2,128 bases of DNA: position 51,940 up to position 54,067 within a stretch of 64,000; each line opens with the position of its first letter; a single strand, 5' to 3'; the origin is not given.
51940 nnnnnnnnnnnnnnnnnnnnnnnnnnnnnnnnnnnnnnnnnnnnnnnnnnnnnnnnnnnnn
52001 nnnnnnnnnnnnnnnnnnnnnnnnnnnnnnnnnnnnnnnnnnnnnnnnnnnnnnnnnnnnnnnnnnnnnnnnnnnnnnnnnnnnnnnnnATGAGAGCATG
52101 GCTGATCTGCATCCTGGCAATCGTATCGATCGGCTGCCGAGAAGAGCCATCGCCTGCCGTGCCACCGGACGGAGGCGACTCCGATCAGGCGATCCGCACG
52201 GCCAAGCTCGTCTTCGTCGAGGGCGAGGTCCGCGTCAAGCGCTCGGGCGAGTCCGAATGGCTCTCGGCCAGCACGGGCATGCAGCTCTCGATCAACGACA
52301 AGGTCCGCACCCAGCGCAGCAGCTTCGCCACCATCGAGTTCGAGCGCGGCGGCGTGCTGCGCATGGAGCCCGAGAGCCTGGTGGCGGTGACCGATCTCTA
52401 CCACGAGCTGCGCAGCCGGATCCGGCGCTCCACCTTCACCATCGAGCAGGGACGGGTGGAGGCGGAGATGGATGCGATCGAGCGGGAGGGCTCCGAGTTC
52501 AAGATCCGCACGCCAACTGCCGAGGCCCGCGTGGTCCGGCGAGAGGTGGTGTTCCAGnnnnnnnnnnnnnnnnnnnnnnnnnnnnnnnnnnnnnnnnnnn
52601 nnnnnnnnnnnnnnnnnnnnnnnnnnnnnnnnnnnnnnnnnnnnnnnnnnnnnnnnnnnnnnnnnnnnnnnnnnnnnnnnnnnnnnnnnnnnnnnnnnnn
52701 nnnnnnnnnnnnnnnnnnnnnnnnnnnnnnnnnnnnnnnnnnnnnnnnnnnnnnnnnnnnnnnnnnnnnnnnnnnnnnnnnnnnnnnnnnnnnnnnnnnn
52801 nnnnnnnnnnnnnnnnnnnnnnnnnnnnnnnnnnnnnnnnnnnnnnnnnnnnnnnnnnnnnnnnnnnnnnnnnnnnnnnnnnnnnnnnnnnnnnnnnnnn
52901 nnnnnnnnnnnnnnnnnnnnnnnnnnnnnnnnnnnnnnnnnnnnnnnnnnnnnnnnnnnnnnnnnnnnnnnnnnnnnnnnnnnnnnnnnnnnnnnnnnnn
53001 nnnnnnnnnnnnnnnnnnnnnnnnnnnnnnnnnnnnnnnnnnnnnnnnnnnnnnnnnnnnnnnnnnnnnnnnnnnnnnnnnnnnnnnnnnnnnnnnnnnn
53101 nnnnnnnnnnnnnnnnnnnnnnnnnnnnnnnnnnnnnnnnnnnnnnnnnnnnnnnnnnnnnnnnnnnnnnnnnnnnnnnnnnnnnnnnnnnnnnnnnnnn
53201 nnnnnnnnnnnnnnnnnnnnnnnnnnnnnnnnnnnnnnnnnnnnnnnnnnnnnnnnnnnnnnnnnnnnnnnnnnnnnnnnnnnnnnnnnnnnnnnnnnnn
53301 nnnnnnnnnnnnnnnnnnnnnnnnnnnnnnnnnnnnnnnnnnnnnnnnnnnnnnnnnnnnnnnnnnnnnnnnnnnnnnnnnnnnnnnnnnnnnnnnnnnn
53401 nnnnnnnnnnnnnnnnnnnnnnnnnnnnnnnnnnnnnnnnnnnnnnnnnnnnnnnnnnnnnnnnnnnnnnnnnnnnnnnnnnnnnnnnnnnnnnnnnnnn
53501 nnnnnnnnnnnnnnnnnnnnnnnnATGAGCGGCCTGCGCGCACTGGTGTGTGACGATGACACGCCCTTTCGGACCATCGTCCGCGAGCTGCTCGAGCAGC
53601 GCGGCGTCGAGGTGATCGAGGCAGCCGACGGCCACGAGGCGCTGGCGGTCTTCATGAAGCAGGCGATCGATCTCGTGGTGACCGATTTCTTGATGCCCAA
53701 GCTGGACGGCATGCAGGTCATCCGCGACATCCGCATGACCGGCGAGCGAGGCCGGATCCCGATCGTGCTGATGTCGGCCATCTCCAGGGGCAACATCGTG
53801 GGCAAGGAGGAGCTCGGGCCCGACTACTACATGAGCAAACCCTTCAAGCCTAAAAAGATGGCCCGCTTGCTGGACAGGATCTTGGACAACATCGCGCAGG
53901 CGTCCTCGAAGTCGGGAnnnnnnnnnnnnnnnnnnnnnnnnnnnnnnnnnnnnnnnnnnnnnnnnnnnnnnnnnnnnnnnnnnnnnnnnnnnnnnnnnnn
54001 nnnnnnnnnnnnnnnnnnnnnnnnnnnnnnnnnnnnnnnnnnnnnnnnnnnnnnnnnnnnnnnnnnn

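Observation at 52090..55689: Four-gene overlapping operon: FecR-domain lipoprotein, LysM/FN3 secreted protein, CheY-like receiver and HAMP-HD-GYP phosphodiesterase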

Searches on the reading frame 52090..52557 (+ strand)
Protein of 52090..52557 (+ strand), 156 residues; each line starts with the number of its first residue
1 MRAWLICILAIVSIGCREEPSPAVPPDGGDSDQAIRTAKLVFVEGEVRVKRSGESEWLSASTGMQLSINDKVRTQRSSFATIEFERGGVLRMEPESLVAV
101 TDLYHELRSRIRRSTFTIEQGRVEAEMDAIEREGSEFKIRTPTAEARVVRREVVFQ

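Call 5: search_protein_families(library=pfam, proteins=[window:52090-52557:+], max_evalue=0.1)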
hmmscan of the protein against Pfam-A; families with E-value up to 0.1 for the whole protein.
window:52090-52557:+ (156 aa): 1 family
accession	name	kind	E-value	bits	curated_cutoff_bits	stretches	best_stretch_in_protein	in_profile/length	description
PF04773.18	FecR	-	4.3e-07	30.7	24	1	70-149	1-74/97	FecR protein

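Call 6: search_protein_families(library=ncbifam, proteins=[window:52090-52557:+], max_evalue=0.1)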
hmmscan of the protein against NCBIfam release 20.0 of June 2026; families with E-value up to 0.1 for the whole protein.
window:52090-52557:+ (156 aa): 2 families
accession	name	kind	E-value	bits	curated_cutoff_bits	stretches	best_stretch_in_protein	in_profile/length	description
NF047849.1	Lsa33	exception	7.6e-08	31.9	420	1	35-148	27-139/310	surface adhesin Lsa33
NF033165.1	lipo_LipL45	exception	3.2e-06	26.4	350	1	22-148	24-147/391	lipoprotein LipL45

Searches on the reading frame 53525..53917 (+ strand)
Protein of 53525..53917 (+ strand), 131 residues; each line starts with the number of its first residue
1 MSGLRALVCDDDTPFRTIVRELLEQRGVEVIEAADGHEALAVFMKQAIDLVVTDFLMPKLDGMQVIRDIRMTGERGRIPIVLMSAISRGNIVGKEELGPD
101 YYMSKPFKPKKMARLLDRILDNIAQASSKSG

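Call 5: search_protein_families(library=pfam, proteins=[window:53525-53917:+], max_evalue=0.1)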
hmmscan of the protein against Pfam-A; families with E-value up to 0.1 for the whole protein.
window:53525-53917:+ (131 aa): 3 families
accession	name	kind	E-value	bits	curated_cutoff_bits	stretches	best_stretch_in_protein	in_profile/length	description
PF00072.30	Response_reg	-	3.1e-21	76.1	30.2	1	7-114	2-108/111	Response regulator receiver domain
PF18128.7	HydF_dimer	-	0.032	14.7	23.4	1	16-71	32-87/99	Hydrogen maturase F dimerization domain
PF18428.7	BRCT_3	-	0.071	13.6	26.1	1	2-59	4-60/102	BRCA1 C Terminus (BRCT) domain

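Call 6: search_protein_families(library=ncbifam, proteins=[window:53525-53917:+], max_evalue=0.1)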
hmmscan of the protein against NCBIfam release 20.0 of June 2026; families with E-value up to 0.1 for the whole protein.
window:53525-53917:+ (131 aa): 100 families (the best 25 are shown)
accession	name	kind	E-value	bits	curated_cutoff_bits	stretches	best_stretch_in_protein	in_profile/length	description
NF045944.1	ResRegRpaBCyano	equivalog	8.6e-27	94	330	1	7-127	1-119/229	response regulator transcription factor RpaB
NF033120.0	vanR_FM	exception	8.7e-21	74.6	460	1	3-112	3-110/231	vancomycin resistance response regulator transcription factor, VanR-F/VanR-M family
NF051850.1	RespRegRprY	equivalog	6.7e-20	71.5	370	1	4-124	5-124/234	response regulator transcription factor RprY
NF040689.1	MtrAB_MtrA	equivalog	2.1e-19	69.7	300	1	7-120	2-114/219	MtrAB system response regulator MtrA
NF041733.1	resp_reg_CseB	equivalog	5.1e-19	68.6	350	1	7-113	4-108/228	two-component system response regulator CseB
TIGR02154.1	PhoB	equivalog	1.7e-18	66.8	296.2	1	5-115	4-116/226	phosphate regulon transcriptional regulator PhoB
TIGR02875.1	spore_0_A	equivalog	3.2e-18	65.9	200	1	4-122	3-124/262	sporulation transcription factor Spo0A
NF007901.0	PRK10610.1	equivalog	3.8e-18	65.9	189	1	4-123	6-127/129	chemotaxis response regulator CheY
NF007005.1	PRK09468.1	equivalog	4.1e-18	65.7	331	1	5-116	5-115/237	osmolarity response regulator transcription factor OmpR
NF040534.1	resp_reg_YycF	equivalog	8e-18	64.5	340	1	6-122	3-114/231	response regulator YycF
NF008199.0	PRK10955.1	equivalog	2.3e-17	63.7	341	1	6-120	4-115/232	envelope stress response regulator transcription factor CpxR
NF007969.0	PRK10693.1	equivalog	2.2e-16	59.8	329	1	3-121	7-122/337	two-component system response regulator RssB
NF052596.1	RR_EAL_PvrR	equivalog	9e-16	57.5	580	1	3-125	3-130/398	response regulator cyclic di-GMP phosphodiesterase PvrR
TIGR01818.1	ntrC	equivalog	2e-15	56.6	558.6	1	7-126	2-120/463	nitrogen regulation protein NR(I)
NF046026.1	HisKinCckACaul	equivalog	3.9e-15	55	1000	1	5-86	560-641/678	cell cycle histidine kinase CckA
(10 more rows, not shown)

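Call 29: find_homologous_proteins(query=window:53525-53917:+)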
Query window:53525-53917:+ (131 aa): 64 proteins with E <= 0.001 among 76 candidates.
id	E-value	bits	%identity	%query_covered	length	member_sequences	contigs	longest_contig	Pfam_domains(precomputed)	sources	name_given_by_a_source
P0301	7.0e-78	276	100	100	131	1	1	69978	PF00072.31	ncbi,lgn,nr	ncbi:MAG: response regulator [Deltaproteobacteria bacterium]|nr:response regulator [Deltaproteobacte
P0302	4.2e-50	187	68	94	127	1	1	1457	PF00072.31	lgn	-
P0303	9.7e-50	185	65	98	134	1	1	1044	PF00072.31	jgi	jgi:DNA-binding response OmpR family regulator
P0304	3.9e-48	180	69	89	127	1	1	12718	PF00072.31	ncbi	-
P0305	4.4e-48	180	65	94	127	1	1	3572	PF00072.31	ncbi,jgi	jgi:CheY-like chemotaxis protein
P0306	5.6e-48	180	69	89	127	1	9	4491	PF00072.31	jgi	jgi:two-component system response regulator ResD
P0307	7.6e-48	179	70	92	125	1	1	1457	PF00072.31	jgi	jgi:two-component system response regulator ResD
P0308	7.7e-48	179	69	89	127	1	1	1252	PF00072.31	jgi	jgi:DNA-binding response OmpR family regulator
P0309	1.0e-47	179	63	96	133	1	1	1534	PF00072.31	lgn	-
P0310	1.3e-47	178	69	93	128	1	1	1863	PF00072.31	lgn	-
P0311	2.0e-47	178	67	89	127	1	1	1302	PF00072.31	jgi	jgi:two-component system response regulator ResD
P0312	2.1e-47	178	66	93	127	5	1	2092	PF00072.31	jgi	-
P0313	2.3e-47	178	65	93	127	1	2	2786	PF00072.31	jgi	jgi:two-component system response regulator ResD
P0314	3.2e-47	177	66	95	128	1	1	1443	PF00072.31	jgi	jgi:CheY-like chemotaxis protein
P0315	4.1e-47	177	65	92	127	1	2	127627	PF00072.31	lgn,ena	-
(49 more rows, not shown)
